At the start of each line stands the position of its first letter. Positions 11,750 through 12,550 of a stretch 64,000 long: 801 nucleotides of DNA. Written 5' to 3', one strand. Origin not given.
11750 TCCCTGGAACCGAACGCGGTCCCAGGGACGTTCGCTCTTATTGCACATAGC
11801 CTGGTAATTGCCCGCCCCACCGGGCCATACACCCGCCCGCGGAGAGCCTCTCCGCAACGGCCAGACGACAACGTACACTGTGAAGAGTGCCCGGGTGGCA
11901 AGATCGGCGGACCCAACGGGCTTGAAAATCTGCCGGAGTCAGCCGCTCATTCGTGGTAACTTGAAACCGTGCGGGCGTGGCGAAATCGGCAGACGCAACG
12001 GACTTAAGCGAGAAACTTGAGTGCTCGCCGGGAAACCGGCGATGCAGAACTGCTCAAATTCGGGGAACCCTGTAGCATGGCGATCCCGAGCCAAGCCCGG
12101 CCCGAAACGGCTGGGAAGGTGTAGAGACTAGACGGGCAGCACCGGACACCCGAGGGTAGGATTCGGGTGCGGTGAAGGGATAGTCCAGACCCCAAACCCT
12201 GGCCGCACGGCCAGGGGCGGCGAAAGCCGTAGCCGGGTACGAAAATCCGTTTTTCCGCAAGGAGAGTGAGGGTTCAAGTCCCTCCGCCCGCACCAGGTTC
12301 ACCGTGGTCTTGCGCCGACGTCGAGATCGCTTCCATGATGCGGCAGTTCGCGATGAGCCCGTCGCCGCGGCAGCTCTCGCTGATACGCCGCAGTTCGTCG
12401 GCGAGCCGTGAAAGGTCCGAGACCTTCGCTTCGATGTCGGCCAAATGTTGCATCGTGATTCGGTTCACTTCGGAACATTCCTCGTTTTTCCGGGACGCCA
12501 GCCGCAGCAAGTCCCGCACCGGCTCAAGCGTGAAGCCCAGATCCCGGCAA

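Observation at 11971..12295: Group I self-splicing intron inside tRNA-Leu(UAA) in a non-cyanobacterial-looking genome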

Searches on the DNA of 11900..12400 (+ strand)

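Call 4: search_rna_families(source=window, start=11900, end=12400, threshold=evalue, max_evalue=10, show_alignments=4)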
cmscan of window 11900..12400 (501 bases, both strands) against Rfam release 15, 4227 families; matches with E-value up to 10: 10.
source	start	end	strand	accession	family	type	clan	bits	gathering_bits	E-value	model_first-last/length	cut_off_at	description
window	11996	12202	+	RF00028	Intron_gpI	Intron;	-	46.5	50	8.6e-11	1-253/253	no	Group I catalytic intron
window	12244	12284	-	RF04351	Plastid-psbl-rps4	Cis-reg;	-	17.1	68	0.73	9-51/53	no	Plastid-psbl-rps4 3UTR RNA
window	12181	12215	-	RF03017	RT-13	Gene; sRNA;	-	16.6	69.1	1.8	19-51/67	no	RT-13 RNA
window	12219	12288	+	RF01684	mascRNA-menRNA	Gene;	-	15.8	42.5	2.2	1-56/56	no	MALAT1-associated small cytoplasmic RNA/MEN beta RNA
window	12251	12292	+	RF03544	Flavi_ISFV_repeat_Ra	Cis-reg;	CL00131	14.7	41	9.2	1-58/58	no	Insect-Specific Flavivirus 3' UTR repeats Ra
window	12331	12400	+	RF01515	Afu_514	Gene; snRNA; snoRNA; CD-box;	-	14.6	39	2.7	1-62/106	3'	A. fumigatus snoRNA Afu_514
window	12217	12293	-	RF04354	Plastid-ycf2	Cis-reg;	-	14.4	65.7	5.1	1-75/75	no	Plastid-ycf2 5UTR RNA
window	12268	12284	+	RF00023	tmRNA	Gene;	CL00001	11.6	47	0.013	347-363/374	no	transfer-messenger RNA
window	12214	12254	+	RF01394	isrK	Gene; sRNA;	-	11.6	50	6.3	1-77/77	no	isrK Hfq binding RNA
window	12030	12150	+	RF00174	Cobalamin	Cis-reg; riboswitch;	CL00101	10.6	31.5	2.6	46-168/189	no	Cobalamin riboswitch aptamer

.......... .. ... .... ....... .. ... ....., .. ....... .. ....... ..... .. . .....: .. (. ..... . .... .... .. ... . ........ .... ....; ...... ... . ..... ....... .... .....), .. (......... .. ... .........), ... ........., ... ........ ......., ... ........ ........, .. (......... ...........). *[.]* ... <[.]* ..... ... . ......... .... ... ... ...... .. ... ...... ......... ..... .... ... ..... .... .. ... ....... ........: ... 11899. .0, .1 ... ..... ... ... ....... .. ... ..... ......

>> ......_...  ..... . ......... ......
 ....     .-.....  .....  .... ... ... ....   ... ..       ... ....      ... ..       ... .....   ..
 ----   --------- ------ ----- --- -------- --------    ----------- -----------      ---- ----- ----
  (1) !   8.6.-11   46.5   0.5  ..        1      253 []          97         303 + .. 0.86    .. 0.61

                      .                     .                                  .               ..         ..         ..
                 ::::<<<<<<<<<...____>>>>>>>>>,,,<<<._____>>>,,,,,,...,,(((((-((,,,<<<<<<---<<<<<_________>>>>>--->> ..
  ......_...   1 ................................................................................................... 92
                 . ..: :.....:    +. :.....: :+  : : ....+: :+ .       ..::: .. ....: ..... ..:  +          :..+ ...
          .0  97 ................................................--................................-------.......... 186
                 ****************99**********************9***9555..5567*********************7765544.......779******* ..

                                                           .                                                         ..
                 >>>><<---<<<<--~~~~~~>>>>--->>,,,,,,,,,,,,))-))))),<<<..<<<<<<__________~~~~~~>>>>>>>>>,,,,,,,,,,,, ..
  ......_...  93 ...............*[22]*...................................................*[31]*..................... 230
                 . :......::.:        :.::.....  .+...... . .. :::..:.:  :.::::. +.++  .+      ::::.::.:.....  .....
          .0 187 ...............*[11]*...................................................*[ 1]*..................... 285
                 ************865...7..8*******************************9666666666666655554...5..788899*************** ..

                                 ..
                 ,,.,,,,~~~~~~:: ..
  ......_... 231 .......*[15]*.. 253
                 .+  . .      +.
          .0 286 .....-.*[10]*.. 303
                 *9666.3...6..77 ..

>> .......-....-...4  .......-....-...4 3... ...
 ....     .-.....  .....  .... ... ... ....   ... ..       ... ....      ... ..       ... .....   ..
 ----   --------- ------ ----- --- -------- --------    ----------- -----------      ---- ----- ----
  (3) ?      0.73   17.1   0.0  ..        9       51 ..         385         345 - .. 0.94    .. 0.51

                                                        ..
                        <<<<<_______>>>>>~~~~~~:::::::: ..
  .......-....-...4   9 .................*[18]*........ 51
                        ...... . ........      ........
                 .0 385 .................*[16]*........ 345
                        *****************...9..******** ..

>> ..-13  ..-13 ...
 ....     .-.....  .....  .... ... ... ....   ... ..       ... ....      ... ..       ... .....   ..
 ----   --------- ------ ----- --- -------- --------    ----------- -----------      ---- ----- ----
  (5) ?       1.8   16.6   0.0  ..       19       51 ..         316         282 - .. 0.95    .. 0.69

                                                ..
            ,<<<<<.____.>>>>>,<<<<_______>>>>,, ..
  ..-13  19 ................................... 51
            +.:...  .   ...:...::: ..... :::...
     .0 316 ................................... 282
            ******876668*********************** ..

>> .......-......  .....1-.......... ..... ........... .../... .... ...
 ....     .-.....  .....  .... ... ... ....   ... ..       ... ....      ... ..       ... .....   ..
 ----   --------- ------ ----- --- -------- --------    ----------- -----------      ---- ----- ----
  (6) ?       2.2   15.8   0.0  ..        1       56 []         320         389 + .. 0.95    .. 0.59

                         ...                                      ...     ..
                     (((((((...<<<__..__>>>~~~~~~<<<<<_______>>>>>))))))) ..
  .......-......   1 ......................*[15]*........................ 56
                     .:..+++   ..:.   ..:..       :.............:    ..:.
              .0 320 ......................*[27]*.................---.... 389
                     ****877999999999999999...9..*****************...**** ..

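Call 30: search_dna_similar(query=window:11971-12295:+, collection=phages, mode=distant, max_rows=25)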
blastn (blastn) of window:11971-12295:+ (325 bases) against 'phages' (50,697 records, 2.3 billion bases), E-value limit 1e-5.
Records with a match: 5; places in all: 5; records where one place covers at least 80% of the query: 0.
Best place of each record, by identity: 60-80% 5.
By first word of the organism name: uncultured 4; Pelagibacter 1.
By host as written in the record: - 4; Candidatus Pelagibacter sp. HTCC7211 1.
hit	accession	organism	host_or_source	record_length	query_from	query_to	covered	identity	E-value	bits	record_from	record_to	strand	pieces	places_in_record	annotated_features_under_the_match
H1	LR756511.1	uncultured phage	metagenomic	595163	146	315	52%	68.8%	1e-7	64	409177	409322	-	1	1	record has no annotation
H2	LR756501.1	uncultured phage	metagenomic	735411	7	165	49%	71.3%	3e-8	64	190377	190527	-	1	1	record has no annotation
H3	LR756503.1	uncultured phage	metagenomic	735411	7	165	49%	71.3%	3e-8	64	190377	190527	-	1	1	record has no annotation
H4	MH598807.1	Pelagibacter phage HTVC120P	Candidatus Pelagibacter sp. HTCC7211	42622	84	165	25%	78.3%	3e-7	62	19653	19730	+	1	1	none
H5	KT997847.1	uncultured phage_Deep1-GF2-KM23-C739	0.2-5 um-sized marine plankton sample ...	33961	84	165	25%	76.8%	3e-7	62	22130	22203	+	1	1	none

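Call 31: search_dna_similar(query=window:11971-12295:+, collection=plasmids, mode=distant, max_rows=25)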
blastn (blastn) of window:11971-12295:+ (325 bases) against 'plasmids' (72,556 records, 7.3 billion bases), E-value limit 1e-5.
Records with a match: 1279; places in all: 1300; records where one place covers at least 80% of the query: 1253.
Best place of each record, by identity: 60-80% 1279.
By first word of the organism name: Escherichia 486; Klebsiella 357; Salmonella 114; Acinetobacter 78; Enterobacter 50; Shigella 48; Citrobacter 47; Aeromonas 12; Raoultella 12; Pseudomonas 11; and 10 more.
By predicted mobility (MOB-suite, as given by PLSDB): conjugative 926; mobilizable 197; non-mobilizable 156.
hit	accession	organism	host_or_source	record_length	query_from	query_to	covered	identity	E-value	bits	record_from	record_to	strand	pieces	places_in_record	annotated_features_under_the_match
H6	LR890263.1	Escherichia coli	Homo sapiens,rectal swab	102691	1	325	100%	70.4%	1e-25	124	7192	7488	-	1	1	none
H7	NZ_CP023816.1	Escherichia coli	wild bird,tissue sample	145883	1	325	100%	70.3%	1e-25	124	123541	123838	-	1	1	none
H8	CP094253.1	Acinetobacter variabilis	mixed culture,fecal of pig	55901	1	325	100%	70.3%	1e-25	124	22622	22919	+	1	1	none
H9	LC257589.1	Escherichia coli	-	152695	1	325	100%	70.3%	1e-25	124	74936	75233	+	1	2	none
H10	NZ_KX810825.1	Salmonella enterica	-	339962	1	325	100%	70.3%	1e-25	124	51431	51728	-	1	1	none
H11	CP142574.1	Escherichia coli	swine,pure culture,lung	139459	1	325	100%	70.3%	1e-25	124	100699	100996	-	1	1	none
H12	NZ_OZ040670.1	Escherichia coli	-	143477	1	325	100%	70.3%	1e-25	124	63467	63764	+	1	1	none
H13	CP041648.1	Klebsiella pneumoniae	Homo sapiens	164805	1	325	100%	70.3%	1e-24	121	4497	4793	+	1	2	none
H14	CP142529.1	Escherichia coli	swine,pure culture,lung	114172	1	325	100%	70.2%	4e-25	122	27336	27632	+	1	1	none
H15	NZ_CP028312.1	Salmonella enterica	Homo sapiens,human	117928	1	325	100%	70.2%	4e-25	122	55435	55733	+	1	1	none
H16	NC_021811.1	Salmonella enterica subsp. enterica serovar Heidelberg str. ...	Homo sapiens,human,stool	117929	1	325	100%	70.2%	4e-25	122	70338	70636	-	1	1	none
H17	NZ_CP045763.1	Salmonella enterica subsp. enterica serovar Heidelberg str. ...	Homo sapiens,human,stool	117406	1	325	100%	70.2%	4e-25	122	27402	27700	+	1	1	none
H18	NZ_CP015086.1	Escherichia coli O25b:H4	Homo sapiens,Hera General Hopsital, ...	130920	1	325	100%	70.1%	4e-25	123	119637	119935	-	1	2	none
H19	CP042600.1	Escherichia coli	Sus scrofa domesticus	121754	1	325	100%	70.1%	1e-25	123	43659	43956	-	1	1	none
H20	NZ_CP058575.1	Escherichia coli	Homo sapiens,urinary tract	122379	1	325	100%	70.1%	4e-25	123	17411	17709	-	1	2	none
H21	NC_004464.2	Citrobacter freundii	-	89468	1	325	100%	70.1%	4e-25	123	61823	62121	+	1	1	none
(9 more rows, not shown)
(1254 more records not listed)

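Call 32: get_annotated_region(hit=H21, flank=4000)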
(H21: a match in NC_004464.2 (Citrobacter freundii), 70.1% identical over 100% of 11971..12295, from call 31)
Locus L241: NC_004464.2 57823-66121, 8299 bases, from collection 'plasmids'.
description: Citrobacter freundii plasmid pCTX-M3, complete sequence
organism: Citrobacter freundii (NCBI taxid 546)
taxonomy: Bacteria; Pseudomonadota; Gammaproteobacteria; Enterobacterales; Enterobacteriaceae; Citrobacter; Citrobacter freundii
host: -; source: -; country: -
typing (MOB-suite, as given by PLSDB): conjugative; replicon IncL/M,rep_cluster_1254; relaxase MOBP; mating-pair formation MPF_I
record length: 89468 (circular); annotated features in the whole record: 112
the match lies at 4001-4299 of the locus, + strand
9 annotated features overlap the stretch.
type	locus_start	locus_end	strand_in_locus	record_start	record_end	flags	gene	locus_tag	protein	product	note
CDS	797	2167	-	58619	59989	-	-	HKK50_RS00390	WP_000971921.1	IS1182-like element ISCfr1 family transposase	GO:0006313 - DNA transposition [Evidence IEA]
CDS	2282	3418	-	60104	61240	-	-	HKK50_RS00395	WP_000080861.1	DUF3883 domain-containing protein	-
CDS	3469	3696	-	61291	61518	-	-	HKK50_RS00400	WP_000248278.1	hypothetical protein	-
CDS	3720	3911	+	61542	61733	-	-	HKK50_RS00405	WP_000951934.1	hypothetical protein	-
CDS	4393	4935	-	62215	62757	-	-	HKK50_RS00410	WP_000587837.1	AAA family ATPase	-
predicted_resistance_gene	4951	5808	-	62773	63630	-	aac(3)-IId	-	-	aminoglycoside N-acetyltransferase AAC(3)-IId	predicted by amrfinderplus; class AMINOGLYCOSIDE; identity 100.0%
CDS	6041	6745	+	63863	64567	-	-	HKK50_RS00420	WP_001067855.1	IS6-like element IS26 family transposase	GO:0006313 - DNA transposition [Evidence IEA]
CDS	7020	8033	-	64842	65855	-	intI1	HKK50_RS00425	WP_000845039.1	class 1 integron integrase IntI1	-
predicted_resistance_gene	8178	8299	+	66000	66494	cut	dfrA12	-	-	trimethoprim-resistant dihydrofolate reductase DfrA12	predicted by amrfinderplus; class TRIMETHOPRIM; identity 100.0%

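Call 33: get_annotated_region(hit=H8, flank=4000)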
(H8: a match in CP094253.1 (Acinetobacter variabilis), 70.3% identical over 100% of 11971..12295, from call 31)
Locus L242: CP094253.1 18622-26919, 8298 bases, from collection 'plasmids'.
description: Acinetobacter variabilis strain BDT2044 plasmid pBDT2044-7, complete sequence
organism: Acinetobacter variabilis (NCBI taxid 70346)
taxonomy: Bacteria; Pseudomonadota; Gammaproteobacteria; Moraxellales; Moraxellaceae; Acinetobacter; Acinetobacter variabilis
host: -; source: mixed culture,fecal of pig; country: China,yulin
typing (MOB-suite, as given by PLSDB): conjugative; replicon rep_cluster_481; relaxase MOBP,MOBP; mating-pair formation MPF_T
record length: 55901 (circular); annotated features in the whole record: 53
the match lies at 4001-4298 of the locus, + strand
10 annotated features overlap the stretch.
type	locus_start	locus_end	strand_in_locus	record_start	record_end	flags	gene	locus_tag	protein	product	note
CDS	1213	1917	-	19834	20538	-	-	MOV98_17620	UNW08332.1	IS6-like element IS26 family transposase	-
CDS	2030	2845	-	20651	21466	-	-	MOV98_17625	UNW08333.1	aminoglycoside O-phosphotransferase APH(3')-Ia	-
predicted_resistance_gene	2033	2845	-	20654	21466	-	aph(3')-Ia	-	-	aminoglycoside O-phosphotransferase APH(3')-Ia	predicted by amrfinderplus; class AMINOGLYCOSIDE; identity 100.0%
CDS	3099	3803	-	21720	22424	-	-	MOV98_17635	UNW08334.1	IS6-like element IS26 family transposase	-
CDS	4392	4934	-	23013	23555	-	-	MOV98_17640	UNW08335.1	AAA family ATPase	-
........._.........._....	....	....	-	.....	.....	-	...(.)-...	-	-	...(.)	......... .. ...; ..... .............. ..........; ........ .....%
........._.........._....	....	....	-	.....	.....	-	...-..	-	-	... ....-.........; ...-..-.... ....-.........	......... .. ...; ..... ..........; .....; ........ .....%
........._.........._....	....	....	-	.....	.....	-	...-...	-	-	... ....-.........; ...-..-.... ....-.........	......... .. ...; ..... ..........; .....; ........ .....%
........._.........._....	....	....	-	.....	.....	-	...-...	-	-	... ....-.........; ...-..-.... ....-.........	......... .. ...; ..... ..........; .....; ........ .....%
CDS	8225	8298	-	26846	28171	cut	-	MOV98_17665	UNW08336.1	ISNCY family transposase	-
